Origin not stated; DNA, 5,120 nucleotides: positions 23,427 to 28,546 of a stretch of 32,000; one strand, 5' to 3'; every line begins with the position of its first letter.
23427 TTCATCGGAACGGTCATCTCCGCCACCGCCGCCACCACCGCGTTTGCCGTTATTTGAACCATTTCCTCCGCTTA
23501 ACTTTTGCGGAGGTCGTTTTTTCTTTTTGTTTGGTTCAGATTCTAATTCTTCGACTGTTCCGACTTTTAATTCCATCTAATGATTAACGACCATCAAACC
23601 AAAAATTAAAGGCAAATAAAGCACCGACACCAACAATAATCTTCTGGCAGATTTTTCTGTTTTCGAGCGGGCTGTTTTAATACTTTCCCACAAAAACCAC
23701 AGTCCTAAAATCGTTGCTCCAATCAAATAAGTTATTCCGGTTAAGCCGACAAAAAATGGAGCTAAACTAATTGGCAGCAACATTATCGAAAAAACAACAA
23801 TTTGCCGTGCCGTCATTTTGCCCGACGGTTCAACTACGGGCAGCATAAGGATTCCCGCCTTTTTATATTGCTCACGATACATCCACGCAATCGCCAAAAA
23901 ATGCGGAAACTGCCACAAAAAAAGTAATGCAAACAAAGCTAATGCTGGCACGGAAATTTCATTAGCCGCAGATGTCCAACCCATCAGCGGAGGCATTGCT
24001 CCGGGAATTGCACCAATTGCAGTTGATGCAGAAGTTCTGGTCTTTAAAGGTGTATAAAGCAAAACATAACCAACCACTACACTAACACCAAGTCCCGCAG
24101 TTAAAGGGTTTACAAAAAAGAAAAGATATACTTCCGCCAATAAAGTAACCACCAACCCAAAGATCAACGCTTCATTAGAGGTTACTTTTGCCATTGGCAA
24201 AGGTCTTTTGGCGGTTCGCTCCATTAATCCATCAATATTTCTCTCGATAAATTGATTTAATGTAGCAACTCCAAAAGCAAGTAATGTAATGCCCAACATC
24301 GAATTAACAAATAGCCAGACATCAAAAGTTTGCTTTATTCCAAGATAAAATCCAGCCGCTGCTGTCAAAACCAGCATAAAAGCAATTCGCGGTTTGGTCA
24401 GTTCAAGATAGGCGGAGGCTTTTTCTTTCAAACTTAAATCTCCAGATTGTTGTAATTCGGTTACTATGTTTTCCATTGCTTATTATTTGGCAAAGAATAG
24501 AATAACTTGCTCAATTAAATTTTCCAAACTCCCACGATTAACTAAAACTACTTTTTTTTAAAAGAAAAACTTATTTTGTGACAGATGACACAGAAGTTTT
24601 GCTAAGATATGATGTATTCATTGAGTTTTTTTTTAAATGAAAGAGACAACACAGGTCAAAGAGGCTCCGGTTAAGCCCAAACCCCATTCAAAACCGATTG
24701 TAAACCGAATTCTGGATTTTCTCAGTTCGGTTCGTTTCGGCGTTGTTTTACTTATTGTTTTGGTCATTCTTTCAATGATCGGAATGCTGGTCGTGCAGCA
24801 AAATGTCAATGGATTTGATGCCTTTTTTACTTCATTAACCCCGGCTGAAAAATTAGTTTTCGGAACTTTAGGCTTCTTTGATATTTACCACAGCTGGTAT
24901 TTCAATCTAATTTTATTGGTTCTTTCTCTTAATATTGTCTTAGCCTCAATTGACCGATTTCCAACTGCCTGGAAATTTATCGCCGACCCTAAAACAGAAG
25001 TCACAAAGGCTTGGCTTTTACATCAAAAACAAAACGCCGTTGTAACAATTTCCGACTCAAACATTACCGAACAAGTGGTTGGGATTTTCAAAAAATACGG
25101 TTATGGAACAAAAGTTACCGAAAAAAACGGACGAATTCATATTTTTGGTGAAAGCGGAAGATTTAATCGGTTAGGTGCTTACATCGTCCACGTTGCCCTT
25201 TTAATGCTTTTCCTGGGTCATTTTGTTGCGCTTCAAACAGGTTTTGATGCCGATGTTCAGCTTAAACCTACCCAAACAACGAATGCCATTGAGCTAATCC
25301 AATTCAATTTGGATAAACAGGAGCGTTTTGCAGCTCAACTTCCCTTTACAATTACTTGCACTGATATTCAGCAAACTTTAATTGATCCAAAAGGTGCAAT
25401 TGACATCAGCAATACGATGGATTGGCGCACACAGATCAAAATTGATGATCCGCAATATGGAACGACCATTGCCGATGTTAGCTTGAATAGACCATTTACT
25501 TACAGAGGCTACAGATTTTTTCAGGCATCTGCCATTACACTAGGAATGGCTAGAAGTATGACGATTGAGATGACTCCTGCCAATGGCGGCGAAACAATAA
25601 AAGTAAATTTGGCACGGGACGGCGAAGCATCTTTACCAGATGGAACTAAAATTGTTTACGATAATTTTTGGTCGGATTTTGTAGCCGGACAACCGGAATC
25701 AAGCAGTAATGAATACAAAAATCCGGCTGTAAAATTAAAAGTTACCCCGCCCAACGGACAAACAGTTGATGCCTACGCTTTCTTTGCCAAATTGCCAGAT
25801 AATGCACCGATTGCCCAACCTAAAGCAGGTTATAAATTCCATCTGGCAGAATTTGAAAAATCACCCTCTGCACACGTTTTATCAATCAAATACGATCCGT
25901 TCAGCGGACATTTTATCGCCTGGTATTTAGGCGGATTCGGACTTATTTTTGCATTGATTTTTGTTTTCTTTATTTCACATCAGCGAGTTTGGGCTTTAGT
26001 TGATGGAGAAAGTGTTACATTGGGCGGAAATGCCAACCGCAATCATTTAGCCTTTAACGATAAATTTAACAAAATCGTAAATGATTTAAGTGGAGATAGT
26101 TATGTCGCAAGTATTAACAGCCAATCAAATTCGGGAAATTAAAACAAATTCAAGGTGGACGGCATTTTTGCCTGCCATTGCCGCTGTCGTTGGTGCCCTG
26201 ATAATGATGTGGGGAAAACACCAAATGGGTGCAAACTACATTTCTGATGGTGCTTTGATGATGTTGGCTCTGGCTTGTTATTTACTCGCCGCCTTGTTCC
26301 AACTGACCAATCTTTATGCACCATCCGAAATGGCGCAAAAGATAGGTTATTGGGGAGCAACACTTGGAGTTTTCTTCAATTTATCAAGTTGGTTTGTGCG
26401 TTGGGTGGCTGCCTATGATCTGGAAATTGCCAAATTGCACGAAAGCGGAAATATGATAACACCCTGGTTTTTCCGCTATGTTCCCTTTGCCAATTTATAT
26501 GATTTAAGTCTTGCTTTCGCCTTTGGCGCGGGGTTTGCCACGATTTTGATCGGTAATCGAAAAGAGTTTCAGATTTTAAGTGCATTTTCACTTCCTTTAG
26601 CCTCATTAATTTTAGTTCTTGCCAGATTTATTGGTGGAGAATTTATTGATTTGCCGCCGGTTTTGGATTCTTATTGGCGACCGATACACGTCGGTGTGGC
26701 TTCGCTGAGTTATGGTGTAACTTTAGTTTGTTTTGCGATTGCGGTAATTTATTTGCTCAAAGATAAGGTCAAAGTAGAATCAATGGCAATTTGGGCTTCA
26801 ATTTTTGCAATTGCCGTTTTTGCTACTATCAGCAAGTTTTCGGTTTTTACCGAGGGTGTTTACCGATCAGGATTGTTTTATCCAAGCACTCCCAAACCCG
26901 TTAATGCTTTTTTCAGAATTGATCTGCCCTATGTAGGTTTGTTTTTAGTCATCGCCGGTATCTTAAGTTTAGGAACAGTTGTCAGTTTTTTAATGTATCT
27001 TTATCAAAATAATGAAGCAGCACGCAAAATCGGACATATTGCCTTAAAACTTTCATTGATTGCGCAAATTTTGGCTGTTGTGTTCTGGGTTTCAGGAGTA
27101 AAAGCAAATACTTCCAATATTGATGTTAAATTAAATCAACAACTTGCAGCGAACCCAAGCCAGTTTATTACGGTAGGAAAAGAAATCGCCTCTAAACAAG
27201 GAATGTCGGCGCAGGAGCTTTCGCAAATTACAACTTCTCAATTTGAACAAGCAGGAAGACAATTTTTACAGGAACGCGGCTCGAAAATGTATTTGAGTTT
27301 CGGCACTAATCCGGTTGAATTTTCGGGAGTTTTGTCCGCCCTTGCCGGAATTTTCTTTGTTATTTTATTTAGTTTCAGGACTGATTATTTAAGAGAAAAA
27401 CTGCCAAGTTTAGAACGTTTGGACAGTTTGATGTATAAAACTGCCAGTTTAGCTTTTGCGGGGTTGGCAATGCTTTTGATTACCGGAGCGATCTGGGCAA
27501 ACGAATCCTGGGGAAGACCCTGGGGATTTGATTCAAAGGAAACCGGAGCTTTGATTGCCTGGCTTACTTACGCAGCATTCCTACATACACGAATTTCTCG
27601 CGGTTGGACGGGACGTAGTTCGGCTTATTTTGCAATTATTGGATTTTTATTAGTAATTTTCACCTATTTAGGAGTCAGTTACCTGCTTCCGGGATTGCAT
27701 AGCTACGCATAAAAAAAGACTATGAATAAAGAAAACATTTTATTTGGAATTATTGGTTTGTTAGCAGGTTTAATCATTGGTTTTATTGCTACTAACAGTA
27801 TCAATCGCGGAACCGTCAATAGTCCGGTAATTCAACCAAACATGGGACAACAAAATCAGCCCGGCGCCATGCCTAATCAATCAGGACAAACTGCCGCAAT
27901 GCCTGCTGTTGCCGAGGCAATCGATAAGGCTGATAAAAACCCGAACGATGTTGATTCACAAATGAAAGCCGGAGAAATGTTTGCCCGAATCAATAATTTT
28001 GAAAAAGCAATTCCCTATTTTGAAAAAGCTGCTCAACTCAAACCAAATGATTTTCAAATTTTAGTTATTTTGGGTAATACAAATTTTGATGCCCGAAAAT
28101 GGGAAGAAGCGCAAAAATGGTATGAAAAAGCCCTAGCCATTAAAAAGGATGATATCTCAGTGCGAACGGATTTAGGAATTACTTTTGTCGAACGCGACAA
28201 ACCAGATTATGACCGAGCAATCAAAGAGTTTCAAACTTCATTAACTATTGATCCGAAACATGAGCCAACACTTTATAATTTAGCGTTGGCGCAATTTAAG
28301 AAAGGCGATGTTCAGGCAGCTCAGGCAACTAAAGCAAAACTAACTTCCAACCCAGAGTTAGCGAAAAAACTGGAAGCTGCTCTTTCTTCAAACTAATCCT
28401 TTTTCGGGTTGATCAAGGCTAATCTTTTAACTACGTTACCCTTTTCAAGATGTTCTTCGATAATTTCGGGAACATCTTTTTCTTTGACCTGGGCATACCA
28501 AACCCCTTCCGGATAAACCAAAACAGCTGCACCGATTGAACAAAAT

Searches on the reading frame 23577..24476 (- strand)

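Call 9: search_protein_families(library=pfam, proteins=[window:23577-24476:-])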
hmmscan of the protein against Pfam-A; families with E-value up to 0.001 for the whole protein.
window:23577-24476:- (299 aa): 1 family
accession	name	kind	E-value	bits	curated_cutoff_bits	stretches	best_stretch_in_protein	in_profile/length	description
PF01040.23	UbiA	-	5.5e-55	186.8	34.2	1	35-281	1-244/250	UbiA prenyltransferase family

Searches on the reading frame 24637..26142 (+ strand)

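Call 9: search_protein_families(library=pfam, proteins=[window:24637-26142:+])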
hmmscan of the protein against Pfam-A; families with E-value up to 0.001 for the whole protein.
window:24637-26142:+ (501 aa): 1 family
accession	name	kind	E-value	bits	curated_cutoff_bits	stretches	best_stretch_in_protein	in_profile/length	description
PF05140.19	ResB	-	3.8e-64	217.7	24.6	2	32-377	1-318/486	ResB-like family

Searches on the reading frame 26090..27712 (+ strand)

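Call 56: search_protein_families(library=pfam, proteins=[window:26090-27712:+], max_evalue=0.00001)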
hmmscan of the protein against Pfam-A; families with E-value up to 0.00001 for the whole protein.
window:26090-27712:+ (540 aa): 1 family
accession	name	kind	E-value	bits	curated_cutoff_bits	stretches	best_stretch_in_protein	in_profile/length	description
PF01578.25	Cytochrom_C_asm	-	7.9e-37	127.4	29.9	2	413-537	87-212/212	Cytochrome C assembly protein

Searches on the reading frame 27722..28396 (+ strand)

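Call 56: search_protein_families(library=pfam, proteins=[window:27722-28396:+], max_evalue=0.00001)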
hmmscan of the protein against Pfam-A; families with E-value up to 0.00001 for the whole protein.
window:27722-28396:+ (224 aa): 14 families
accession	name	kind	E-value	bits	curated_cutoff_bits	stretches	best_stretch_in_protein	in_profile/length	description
PF07719.23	TPR_2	-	8.3e-19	66.5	27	0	114-143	4-33/34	Tetratricopeptide repeat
PF00515.34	TPR_1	-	7.4e-17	60.8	27.8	0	84-110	8-34/34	Tetratricopeptide repeat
PF13414.12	TPR_11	-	7.8e-17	61.1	26.8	0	159-195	6-42/42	TPR repeat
PF13181.12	TPR_8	-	3.4e-14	52.1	25.7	0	79-110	3-34/34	Tetratricopeptide repeat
PF14559.12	TPR_19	-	1e-13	51.8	25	1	92-147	6-61/68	Tetratricopeptide repeat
PF13431.12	TPR_17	-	7.2e-13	48.2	24.4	0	170-202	2-34/34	Tetratricopeptide repeat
PF13432.12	TPR_16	-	1.1e-11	45.4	32.7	0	91-143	11-63/65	Tetratricopeptide repeat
PF13424.12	TPR_12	-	1.8e-11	44.5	30.1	0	113-177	5-75/77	Tetratricopeptide repeat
PF23914.1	TPR_CcmH_CycH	-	3e-10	40.6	42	0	116-203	55-143/158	Cytochrome c-type biogenesis protein H TPR domain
PF13428.12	TPR_14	-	5.9e-10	39.3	23.5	0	80-118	4-42/44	Tetratricopeptide repeat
PF13176.12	TPR_7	-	2e-09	37.2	27.9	0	125-144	13-32/36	Tetratricopeptide repeat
PF13371.12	TPR_9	-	1.1e-07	32.2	35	0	73-115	25-67/73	Tetratricopeptide repeat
PF24575.1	TPR_Slam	-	2.7e-07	31.4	35.2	0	153-202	53-102/104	Surface lipoprotein assembly modifier, N-terminal TPR repeats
PF12895.13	ANAPC3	-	1e-06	29.3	27.2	0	73-136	19-81/82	Anaphase-promoting complex, cyclosome, subunit 3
